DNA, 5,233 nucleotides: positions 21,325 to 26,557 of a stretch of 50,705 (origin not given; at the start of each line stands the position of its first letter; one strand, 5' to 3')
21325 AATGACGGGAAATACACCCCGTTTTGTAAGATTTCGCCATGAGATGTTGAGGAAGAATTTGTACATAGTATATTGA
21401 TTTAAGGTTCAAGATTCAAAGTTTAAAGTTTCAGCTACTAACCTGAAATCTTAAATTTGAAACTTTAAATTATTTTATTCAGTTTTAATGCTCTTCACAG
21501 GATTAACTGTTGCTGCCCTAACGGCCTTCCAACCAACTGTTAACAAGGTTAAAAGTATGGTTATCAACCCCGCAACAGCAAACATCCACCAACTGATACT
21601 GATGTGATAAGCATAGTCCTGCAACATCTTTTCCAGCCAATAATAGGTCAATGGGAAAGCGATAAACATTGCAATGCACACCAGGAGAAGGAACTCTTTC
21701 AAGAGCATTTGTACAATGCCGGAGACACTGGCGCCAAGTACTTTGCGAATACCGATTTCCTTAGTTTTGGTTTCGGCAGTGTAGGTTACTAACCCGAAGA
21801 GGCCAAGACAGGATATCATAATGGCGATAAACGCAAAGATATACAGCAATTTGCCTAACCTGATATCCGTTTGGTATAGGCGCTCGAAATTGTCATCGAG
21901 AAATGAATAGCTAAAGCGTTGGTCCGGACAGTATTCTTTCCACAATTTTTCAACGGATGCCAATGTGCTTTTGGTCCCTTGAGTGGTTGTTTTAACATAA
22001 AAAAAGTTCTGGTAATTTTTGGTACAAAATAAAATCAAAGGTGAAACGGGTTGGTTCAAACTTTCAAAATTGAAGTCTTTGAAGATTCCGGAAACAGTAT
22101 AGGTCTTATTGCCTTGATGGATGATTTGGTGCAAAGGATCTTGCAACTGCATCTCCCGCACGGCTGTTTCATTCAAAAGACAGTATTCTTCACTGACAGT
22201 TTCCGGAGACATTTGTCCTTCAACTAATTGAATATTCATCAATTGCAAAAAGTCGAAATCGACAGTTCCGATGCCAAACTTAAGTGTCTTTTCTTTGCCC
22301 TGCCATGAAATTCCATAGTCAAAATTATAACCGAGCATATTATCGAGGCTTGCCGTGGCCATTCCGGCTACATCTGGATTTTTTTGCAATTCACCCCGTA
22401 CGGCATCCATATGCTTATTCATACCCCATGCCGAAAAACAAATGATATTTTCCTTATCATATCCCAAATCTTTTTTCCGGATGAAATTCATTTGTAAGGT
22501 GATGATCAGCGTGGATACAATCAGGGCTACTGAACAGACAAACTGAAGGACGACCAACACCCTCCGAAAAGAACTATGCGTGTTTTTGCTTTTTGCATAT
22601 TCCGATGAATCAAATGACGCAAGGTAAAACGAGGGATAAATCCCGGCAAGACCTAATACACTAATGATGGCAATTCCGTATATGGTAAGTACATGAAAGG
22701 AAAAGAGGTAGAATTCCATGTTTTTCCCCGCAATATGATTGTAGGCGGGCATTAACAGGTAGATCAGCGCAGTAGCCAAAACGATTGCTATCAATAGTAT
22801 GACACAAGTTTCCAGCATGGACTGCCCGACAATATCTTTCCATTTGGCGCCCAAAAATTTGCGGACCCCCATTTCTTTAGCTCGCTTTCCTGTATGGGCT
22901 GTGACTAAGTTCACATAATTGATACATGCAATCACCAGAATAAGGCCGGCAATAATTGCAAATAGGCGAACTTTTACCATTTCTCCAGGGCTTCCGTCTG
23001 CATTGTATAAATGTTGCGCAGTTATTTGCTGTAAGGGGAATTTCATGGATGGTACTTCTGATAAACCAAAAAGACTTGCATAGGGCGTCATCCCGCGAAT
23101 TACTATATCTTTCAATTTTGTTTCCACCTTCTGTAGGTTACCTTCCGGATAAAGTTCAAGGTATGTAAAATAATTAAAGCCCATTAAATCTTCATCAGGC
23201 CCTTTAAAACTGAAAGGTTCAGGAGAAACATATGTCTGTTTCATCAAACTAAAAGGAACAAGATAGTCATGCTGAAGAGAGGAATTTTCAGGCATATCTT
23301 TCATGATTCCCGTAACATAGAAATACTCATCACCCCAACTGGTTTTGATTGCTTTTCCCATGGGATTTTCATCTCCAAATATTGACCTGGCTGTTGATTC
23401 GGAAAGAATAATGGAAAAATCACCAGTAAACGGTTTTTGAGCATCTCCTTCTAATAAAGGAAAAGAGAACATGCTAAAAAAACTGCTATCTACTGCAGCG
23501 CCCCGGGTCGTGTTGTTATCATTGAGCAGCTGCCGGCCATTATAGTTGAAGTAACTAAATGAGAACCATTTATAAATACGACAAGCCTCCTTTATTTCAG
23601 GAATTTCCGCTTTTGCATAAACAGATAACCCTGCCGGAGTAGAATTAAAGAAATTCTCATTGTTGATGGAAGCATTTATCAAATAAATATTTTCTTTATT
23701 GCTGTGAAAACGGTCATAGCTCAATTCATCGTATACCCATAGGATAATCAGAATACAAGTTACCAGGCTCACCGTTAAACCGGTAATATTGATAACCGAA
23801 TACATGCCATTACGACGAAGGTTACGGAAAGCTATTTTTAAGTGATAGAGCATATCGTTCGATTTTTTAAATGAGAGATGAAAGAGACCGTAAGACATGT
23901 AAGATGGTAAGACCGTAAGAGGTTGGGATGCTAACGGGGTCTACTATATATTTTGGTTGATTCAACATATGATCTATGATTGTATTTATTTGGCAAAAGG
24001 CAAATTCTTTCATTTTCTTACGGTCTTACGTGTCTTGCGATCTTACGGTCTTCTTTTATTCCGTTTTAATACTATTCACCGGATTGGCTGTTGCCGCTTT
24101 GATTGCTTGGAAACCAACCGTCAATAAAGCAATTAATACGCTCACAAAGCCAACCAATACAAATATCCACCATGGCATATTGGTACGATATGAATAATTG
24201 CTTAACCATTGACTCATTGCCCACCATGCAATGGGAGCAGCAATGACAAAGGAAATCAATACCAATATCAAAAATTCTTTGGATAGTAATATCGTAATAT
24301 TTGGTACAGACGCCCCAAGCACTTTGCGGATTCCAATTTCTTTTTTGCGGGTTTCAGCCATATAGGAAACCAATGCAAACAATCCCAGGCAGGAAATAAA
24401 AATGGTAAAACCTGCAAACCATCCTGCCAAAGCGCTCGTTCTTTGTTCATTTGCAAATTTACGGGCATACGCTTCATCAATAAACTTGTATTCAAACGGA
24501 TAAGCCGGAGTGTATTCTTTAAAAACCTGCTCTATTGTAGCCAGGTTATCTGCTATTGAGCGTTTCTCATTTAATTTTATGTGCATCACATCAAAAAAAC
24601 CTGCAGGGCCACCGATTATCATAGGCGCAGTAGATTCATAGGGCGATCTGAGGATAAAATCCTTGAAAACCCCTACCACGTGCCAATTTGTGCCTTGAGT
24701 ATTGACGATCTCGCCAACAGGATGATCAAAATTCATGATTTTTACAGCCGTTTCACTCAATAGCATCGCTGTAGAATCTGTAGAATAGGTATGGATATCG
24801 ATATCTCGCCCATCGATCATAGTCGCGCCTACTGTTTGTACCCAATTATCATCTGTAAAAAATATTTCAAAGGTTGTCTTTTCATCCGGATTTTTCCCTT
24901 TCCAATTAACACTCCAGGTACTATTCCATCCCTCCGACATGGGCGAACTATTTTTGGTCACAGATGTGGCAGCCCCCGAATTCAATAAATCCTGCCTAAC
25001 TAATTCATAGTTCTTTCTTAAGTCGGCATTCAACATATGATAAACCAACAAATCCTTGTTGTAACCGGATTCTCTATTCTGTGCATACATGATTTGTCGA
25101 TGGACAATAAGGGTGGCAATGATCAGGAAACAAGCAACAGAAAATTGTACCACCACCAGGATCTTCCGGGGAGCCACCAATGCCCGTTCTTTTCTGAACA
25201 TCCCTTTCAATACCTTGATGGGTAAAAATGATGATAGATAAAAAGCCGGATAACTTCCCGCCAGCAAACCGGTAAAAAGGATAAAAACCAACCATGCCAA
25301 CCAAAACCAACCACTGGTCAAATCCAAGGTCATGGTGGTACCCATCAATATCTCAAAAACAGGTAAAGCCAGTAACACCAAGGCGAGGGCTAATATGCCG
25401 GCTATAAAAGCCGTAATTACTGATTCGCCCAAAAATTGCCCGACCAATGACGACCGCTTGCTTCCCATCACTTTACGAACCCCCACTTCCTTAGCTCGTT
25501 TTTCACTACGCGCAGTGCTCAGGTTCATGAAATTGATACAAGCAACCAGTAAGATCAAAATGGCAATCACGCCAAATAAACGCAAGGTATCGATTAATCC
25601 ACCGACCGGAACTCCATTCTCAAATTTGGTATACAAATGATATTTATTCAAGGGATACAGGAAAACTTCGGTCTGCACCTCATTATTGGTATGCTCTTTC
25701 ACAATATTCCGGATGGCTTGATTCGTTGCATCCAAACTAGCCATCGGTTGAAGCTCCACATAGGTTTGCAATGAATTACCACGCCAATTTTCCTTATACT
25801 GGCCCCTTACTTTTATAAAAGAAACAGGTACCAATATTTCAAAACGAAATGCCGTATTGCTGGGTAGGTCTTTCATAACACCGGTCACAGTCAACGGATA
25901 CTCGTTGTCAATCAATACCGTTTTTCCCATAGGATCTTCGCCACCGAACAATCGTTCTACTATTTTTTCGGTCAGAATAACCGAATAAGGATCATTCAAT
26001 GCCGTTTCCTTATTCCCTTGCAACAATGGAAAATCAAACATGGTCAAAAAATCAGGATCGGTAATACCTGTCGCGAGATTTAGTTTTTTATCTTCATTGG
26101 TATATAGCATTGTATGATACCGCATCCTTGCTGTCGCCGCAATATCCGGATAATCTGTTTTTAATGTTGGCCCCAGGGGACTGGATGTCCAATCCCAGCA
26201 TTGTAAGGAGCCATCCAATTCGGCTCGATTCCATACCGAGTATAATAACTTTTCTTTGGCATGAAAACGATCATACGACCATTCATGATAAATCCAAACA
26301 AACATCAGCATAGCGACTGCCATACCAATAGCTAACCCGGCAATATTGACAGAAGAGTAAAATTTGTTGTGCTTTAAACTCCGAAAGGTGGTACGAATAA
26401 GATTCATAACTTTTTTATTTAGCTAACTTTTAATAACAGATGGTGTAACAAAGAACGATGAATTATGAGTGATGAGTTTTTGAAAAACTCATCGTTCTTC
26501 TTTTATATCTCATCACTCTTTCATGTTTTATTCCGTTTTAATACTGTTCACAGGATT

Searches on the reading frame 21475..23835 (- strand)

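Call 10: search_protein_families(library=pfam, proteins=[window:21475-23835:-])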
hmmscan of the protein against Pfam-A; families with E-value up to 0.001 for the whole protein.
window:21475-23835:- (786 aa): 2 families
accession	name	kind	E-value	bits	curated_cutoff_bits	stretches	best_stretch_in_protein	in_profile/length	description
PF12704.14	MacB_PCD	-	7.3e-28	98.7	27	2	13-243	1-206/207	MacB-like periplasmic core domain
PF02687.27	FtsX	-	4.7e-22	78.7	25.5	2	666-779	2-120/120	FtsX-like permease C-terminal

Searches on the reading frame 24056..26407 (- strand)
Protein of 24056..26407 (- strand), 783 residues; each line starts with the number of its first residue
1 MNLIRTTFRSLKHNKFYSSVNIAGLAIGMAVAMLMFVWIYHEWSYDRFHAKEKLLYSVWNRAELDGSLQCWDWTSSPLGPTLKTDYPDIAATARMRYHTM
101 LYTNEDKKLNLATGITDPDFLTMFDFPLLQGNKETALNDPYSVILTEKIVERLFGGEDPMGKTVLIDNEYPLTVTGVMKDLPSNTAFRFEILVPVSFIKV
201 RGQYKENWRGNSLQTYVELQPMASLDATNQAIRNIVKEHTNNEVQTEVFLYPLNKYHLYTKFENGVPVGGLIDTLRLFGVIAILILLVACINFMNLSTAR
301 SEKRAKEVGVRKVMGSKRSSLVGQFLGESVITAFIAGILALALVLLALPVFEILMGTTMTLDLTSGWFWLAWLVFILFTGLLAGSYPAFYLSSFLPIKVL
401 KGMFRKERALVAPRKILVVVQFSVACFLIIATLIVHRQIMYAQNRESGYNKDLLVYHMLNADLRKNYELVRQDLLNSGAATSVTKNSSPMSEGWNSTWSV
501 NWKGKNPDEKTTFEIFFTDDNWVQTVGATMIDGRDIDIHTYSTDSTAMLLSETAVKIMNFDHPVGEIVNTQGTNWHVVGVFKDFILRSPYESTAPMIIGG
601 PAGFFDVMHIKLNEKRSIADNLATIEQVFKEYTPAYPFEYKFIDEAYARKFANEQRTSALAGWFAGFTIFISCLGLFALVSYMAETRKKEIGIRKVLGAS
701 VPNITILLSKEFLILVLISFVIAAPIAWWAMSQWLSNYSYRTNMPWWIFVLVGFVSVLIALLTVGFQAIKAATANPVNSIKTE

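Call 10: search_protein_families(library=pfam, proteins=[window:24056-26407:-])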
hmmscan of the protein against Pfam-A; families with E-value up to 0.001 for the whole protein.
window:24056-26407:- (783 aa): 2 families
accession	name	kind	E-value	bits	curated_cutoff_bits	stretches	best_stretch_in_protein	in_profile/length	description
PF12704.14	MacB_PCD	-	1.2e-35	124.1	27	1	19-234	2-206/207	MacB-like periplasmic core domain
PF02687.27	FtsX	-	2.6e-29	102.1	25.5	2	664-776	3-120/120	FtsX-like permease C-terminal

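Call 17: find_encoding_contigs(protein=window:24056-26407:-, flank=10000, max_places=6)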
Protein window:24056-26407:- (783 aa): no gene with exactly this product is on record in the collection.
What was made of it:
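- Tried and rejected: The window permease is not on record (call 17).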

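Call 18: find_homologous_proteins(query=window:24056-26407:-, max_evalue=1e-20)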
Query window:24056-26407:- (783 aa): 8000 proteins with E <= 1e-20 among 8000 candidates; the best 120 are listed.
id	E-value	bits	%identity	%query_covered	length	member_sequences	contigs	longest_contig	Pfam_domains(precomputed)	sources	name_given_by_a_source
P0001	0.0e+0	1779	100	100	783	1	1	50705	PF02687.28,PF12704.15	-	-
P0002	0.0e+0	1565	87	100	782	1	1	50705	PF02687.28,PF12704.15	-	-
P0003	0.0e+0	1256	69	100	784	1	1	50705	PF02687.28,PF12704.15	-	-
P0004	0.0e+0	1252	69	100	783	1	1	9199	PF02687.28,PF12704.15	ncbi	-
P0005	0.0e+0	1243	67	99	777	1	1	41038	PF02687.28,PF12704.15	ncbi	-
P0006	0.0e+0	1242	67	100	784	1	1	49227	PF02687.28,PF12704.15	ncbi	-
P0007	0.0e+0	1235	67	100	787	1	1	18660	PF02687.28,PF12704.15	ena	-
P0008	0.0e+0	1228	67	100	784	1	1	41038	PF02687.28,PF12704.15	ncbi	-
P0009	0.0e+0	1228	67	100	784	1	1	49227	PF02687.28,PF12704.15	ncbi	-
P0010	0.0e+0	1226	67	100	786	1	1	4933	PF02687.28,PF12704.15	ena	-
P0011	0.0e+0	1225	67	100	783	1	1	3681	PF02687.28,PF12704.15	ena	-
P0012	0.0e+0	1222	67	100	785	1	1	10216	PF02687.28,PF12704.15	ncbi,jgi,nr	ncbi:MAG: ABC transporter permease [Tannerella sp.]|jgi:ABC-type antimicrobial peptide transport sys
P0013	0.0e+0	1216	67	100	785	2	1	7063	PF02687.28,PF12704.15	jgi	-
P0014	0.0e+0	1216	67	100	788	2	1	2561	PF02687.28,PF12704.15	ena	-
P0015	0.0e+0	1212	65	100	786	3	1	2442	PF02687.28,PF12704.15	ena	-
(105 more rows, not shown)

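Call 30: find_encoding_contigs(protein=P0004, flank=10000, max_places=3)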
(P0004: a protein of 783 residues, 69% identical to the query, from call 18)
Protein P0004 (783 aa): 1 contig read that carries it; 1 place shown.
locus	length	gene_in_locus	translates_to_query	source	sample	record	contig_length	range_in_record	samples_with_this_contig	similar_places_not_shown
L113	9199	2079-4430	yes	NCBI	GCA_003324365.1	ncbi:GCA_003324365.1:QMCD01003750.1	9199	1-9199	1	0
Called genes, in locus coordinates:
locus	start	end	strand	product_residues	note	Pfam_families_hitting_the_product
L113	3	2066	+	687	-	?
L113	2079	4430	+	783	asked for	PF12704:MacB_PCD, PF02687:FtsX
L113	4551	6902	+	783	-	PF12704:MacB_PCD, PF02687:FtsX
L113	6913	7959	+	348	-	PF12704:MacB_PCD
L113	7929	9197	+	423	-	?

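Call 31: find_encoding_contigs(protein=P0008, flank=10000, max_places=3)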
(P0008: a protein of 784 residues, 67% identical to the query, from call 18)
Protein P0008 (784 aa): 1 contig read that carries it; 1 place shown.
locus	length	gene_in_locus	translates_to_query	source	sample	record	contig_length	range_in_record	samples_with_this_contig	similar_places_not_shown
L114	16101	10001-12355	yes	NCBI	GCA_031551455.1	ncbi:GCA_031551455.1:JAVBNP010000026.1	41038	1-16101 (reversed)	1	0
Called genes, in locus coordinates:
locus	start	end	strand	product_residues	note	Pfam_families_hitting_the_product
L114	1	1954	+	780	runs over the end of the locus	PF12704:MacB_PCD, PF02687:FtsX, PF12704:MacB_PCD, PF02687:FtsX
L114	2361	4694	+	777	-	PF12704:MacB_PCD, PF02687:FtsX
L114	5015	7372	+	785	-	PF12704:MacB_PCD, PF02687:FtsX, PF12704:MacB_PCD, PF02687:FtsX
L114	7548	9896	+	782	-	PF12704:MacB_PCD, PF02687:FtsX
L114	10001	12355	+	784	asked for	PF12704:MacB_PCD, PF02687:FtsX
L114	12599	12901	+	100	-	-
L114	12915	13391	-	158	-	-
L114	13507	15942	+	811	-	PF12704:MacB_PCD, PF02687:FtsX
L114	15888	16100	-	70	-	?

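Call 32: find_encoding_contigs(protein=P0009, flank=10000, max_places=3)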
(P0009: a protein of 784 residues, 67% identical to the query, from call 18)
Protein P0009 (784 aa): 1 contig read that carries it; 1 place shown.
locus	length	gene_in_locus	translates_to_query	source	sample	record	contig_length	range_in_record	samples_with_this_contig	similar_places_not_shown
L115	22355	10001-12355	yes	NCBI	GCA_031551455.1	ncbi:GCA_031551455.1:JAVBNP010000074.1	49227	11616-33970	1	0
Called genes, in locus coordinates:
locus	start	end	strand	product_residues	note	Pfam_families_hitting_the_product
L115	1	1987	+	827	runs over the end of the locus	PF12704:MacB_PCD, PF02687:FtsX, PF12704:MacB_PCD (weak), PF02687:FtsX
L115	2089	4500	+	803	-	PF12704:MacB_PCD, PF02687:FtsX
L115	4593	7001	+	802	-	PF12704:MacB_PCD, PF02687:FtsX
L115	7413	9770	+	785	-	PF12704:MacB_PCD, PF02687:FtsX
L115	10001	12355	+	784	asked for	PF12704:MacB_PCD, PF02687:FtsX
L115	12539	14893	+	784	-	PF12704:MacB_PCD, PF02687:FtsX, PF12704:MacB_PCD (weak), PF02687:FtsX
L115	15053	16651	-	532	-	PF16371:MetallophosN, PF00149:Metallophos (weak), PF16370:MetallophosC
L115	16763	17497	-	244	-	PF00106:adh_short, PF08659:KR, PF13561:adh_short_C2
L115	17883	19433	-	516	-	PF04616:Glyco_hydro_43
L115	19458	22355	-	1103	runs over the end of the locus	PF17132:Glyco_hydro_106, PF22666:Glyco_hydro_2_N2 (weak)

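Call 55: search_protein_families(library=ncbifam, proteins=[L114:12599-12901:+], max_evalue=1)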
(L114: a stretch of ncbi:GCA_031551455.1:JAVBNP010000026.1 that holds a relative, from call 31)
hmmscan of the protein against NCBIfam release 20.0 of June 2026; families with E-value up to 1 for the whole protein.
L114:12599-12901:+ (100 aa): 0 families

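Call 56: search_protein_families(library=pfam, proteins=[L114:12599-12901:+], max_evalue=10)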
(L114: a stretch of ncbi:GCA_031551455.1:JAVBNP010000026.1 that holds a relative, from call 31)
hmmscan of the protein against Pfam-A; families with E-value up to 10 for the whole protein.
L114:12599-12901:+ (100 aa): 2 families
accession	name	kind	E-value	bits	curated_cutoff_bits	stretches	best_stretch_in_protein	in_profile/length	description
PF19097.5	Snu56_snRNP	-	0.085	12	25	1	24-47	342-366/438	Snu56-like U1 small nuclear ribonucleoprotein component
PF01406.26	tRNA-synt_1e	-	3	7.6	27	1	52-79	29-58/301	tRNA synthetases class I (C) catalytic domain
